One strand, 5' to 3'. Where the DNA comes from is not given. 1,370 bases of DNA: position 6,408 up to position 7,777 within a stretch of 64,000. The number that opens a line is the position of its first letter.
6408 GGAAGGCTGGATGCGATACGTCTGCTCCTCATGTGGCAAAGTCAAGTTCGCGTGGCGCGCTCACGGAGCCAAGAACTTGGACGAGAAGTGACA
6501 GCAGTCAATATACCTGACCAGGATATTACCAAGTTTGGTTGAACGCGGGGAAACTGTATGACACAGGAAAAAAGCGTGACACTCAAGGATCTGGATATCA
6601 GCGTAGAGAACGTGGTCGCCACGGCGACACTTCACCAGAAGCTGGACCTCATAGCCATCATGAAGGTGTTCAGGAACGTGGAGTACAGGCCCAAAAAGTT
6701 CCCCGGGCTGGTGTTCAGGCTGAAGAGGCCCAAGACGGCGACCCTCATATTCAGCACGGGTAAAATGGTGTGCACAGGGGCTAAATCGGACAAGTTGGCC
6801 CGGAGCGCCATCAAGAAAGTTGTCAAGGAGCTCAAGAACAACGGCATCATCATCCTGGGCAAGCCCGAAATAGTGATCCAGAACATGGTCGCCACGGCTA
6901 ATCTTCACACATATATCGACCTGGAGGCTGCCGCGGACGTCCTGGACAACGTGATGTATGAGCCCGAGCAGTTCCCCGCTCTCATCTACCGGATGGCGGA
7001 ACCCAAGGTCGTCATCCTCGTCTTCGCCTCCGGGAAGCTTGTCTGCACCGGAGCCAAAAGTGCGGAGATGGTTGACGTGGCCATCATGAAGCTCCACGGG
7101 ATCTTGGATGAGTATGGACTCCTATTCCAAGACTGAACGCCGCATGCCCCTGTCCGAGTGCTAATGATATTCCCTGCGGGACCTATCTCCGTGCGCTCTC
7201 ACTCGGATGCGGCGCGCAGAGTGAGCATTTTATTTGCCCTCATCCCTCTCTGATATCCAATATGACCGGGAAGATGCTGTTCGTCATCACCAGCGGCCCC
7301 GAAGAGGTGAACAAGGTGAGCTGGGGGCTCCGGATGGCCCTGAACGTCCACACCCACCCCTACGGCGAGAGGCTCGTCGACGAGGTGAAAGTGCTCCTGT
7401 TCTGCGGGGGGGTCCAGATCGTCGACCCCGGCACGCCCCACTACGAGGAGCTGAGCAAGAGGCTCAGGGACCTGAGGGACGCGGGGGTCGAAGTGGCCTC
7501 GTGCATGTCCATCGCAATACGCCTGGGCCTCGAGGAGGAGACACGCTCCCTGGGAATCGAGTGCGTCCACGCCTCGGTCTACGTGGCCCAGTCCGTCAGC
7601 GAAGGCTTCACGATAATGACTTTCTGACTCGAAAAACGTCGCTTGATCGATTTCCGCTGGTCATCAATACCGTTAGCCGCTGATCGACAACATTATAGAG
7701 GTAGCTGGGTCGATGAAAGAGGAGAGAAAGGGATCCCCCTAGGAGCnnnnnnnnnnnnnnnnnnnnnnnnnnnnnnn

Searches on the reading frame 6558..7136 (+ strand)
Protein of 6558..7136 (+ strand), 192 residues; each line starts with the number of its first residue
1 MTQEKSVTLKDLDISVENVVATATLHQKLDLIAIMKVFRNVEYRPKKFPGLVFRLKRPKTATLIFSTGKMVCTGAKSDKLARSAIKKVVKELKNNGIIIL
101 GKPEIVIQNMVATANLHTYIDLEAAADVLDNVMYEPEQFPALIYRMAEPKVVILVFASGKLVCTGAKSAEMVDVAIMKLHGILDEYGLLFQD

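Call 49: search_protein_families(library=pfam, proteins=[window:6558-7136:+], max_evalue=0.00001)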
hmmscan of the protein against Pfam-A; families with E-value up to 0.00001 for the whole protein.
window:6558-7136:+ (192 aa): 1 family
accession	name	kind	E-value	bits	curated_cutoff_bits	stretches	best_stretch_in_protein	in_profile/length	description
PF00352.27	TBP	-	2.4e-60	200.8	22.9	2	105-185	2-84/85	Transcription factor TFIID (or TATA-binding protein, TBP)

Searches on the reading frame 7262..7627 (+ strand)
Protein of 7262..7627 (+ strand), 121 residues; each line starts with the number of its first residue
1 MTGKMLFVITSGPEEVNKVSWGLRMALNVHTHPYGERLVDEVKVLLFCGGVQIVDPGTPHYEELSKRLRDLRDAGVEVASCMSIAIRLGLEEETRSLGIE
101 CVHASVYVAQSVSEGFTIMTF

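Call 49: search_protein_families(library=pfam, proteins=[window:7262-7627:+], max_evalue=0.00001)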
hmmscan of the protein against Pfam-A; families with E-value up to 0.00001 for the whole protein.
window:7262-7627:+ (121 aa): 1 family
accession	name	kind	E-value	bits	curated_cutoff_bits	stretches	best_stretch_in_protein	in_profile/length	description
PF02635.20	DsrE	-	3.3e-07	30.9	22.7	1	4-121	2-116/116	DsrE/DsrF-like family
